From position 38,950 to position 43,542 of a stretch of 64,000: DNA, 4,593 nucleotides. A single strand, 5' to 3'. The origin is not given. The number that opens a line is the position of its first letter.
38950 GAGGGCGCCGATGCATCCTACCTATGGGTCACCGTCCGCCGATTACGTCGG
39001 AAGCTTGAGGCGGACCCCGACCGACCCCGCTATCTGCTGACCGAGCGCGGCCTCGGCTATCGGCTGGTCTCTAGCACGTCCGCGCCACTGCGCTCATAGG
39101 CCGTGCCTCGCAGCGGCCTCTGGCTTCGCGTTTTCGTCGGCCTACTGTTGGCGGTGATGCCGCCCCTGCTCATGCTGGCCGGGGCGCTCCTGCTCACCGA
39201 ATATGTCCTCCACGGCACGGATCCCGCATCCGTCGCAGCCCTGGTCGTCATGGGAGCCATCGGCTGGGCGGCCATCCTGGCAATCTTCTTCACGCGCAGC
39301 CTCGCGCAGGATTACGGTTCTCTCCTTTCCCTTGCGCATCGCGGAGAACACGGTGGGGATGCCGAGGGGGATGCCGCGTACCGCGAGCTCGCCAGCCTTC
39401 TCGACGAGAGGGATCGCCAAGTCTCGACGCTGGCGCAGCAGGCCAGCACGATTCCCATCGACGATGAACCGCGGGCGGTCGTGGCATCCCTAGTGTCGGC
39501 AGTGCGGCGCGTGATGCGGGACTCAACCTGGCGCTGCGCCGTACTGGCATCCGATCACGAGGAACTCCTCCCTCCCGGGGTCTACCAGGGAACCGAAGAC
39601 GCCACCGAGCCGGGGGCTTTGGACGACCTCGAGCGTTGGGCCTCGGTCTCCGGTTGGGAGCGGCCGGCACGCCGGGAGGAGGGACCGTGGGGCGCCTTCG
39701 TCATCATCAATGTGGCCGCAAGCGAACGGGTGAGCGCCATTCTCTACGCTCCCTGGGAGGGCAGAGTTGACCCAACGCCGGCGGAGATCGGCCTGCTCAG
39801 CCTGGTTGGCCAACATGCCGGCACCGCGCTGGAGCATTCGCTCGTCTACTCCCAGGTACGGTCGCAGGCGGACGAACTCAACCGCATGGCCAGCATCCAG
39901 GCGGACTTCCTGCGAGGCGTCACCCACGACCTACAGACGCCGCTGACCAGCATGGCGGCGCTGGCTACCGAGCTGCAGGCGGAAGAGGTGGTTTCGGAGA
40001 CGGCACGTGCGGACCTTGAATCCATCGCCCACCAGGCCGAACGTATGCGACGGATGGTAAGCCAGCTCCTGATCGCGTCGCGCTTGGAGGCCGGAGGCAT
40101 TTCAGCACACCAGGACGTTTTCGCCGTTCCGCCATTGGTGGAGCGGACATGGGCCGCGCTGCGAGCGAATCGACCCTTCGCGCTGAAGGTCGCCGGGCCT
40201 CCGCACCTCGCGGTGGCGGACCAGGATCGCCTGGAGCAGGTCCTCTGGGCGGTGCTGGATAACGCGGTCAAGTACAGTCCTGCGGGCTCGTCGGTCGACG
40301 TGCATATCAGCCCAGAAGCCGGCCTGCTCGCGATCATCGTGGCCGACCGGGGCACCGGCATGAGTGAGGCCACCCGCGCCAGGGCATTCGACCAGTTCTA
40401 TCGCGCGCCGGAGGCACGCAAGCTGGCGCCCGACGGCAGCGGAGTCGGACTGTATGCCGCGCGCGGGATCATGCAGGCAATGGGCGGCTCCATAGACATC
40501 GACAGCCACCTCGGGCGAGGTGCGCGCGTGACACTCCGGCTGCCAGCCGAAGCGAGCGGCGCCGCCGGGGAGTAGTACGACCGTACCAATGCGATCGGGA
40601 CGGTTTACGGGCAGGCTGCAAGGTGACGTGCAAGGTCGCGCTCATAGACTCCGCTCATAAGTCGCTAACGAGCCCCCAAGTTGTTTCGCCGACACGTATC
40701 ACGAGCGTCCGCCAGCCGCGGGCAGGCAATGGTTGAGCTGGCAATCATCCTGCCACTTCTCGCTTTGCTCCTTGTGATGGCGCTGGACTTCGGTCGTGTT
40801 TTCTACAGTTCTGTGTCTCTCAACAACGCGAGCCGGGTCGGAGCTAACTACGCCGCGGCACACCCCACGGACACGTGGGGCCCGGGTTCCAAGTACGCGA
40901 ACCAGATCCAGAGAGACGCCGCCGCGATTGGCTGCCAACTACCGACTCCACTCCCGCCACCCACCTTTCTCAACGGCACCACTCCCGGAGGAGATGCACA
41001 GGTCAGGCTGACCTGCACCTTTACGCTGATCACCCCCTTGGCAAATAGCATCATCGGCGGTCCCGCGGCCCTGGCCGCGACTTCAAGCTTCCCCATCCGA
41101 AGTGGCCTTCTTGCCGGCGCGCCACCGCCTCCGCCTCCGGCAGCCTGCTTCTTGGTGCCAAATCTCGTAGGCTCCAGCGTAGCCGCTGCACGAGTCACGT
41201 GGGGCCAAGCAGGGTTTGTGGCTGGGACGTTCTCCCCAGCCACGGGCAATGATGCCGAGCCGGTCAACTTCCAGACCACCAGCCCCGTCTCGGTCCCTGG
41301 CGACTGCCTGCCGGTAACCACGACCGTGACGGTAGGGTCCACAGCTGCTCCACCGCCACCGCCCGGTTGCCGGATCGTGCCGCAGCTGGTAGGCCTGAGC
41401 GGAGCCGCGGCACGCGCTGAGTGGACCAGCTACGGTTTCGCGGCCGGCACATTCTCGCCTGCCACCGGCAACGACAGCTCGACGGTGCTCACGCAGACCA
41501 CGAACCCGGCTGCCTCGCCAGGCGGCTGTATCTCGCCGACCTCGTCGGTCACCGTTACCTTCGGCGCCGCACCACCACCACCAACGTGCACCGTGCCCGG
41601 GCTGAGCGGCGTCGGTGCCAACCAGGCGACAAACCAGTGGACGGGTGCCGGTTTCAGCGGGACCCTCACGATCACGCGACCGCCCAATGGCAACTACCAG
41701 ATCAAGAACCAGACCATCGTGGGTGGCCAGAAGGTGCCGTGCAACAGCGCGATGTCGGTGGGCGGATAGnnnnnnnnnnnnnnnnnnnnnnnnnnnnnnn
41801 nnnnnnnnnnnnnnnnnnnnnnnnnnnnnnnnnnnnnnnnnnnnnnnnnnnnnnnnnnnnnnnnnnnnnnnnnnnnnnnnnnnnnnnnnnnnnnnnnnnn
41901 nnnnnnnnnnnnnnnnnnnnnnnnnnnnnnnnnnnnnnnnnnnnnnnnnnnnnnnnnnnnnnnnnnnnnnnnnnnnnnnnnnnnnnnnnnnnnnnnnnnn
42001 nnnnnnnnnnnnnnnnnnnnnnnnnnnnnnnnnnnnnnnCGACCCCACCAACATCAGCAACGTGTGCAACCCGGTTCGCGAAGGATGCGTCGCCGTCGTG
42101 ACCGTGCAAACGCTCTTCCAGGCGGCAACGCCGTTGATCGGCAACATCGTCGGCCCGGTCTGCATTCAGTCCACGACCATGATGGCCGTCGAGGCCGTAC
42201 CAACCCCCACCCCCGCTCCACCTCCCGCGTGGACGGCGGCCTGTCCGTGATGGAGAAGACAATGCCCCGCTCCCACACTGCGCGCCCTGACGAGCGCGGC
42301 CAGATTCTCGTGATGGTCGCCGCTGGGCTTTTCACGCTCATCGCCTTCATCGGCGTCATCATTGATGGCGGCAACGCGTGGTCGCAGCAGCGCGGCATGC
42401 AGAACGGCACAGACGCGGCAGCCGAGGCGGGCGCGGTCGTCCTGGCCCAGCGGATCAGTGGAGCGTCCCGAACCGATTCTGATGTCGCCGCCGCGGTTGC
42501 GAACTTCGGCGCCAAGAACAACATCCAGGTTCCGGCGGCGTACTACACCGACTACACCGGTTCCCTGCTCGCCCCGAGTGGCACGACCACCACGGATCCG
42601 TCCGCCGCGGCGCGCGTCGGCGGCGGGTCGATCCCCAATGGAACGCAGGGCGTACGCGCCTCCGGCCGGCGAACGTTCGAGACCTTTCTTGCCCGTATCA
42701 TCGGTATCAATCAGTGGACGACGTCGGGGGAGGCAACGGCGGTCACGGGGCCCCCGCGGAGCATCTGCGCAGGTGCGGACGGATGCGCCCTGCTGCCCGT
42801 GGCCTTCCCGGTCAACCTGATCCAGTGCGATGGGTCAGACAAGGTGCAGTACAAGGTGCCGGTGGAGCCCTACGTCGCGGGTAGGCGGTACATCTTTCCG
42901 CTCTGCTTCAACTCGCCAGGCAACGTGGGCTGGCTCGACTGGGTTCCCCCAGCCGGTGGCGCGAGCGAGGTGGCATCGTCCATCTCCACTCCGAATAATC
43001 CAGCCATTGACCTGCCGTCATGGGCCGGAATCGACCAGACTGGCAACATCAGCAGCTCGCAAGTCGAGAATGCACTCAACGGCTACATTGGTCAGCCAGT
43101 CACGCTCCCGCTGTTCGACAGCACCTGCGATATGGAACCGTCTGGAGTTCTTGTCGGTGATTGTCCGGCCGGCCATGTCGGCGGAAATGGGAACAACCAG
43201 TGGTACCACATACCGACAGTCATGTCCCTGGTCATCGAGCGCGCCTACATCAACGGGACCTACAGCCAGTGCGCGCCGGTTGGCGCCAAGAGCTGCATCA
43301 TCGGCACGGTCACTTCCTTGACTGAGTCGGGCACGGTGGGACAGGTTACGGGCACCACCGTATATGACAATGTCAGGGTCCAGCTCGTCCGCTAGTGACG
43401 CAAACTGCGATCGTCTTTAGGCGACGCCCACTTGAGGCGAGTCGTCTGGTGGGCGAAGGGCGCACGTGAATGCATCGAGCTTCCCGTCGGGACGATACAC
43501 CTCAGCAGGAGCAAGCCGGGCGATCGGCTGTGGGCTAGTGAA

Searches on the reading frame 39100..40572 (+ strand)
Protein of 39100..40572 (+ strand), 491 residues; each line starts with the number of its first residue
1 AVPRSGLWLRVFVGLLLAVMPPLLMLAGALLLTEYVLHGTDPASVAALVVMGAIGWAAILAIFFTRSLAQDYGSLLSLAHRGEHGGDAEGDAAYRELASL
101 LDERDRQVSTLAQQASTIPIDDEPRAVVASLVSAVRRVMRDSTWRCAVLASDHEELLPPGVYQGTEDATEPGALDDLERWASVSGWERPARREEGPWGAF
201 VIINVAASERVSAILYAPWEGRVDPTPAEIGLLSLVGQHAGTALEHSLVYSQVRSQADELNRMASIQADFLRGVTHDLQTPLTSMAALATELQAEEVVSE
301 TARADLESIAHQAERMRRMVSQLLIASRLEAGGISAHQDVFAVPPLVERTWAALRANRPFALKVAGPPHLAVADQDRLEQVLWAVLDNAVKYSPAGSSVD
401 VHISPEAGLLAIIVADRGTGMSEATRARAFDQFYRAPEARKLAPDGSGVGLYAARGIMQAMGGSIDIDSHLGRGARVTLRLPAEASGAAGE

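Call 51: search_protein_families(library=pfam, proteins=[window:39100-40572:+], max_evalue=0.0001)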
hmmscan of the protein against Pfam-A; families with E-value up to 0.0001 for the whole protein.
window:39100-40572:+ (491 aa): 2 families
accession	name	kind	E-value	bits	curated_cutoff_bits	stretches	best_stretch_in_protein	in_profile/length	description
PF02518.31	HATPase_c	-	3.7e-24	85.7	26.4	1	374-484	2-110/111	Histidine kinase-, DNA gyrase B-, and HSP90-like ATPase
PF00512.31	HisKA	-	3.7e-13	49.8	26.9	1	267-332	2-66/66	His Kinase A (phospho-acceptor) domain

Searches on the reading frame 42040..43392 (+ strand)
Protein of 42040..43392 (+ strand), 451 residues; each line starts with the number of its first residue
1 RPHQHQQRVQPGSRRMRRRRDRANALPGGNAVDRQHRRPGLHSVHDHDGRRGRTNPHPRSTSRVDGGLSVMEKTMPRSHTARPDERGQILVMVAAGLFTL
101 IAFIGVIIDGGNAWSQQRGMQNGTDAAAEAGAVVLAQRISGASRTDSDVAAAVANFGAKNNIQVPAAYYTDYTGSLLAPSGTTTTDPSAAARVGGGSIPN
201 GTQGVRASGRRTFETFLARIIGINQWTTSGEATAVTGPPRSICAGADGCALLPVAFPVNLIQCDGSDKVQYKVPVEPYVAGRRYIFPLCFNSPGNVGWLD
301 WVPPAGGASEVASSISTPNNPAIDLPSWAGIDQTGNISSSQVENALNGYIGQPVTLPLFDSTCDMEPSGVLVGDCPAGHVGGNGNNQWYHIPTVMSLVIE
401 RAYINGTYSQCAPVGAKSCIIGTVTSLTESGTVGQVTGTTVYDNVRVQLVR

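Call 51: search_protein_families(library=pfam, proteins=[window:42040-43392:+], max_evalue=0.0001)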
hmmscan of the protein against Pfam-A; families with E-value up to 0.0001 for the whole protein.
window:42040-43392:+ (451 aa): 1 family
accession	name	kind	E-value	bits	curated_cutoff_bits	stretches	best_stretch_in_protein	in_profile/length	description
PF13400.11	Tad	-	9.5e-09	35.9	22.3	1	87-132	1-45/47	Putative Flp pilus-assembly TadE/G-like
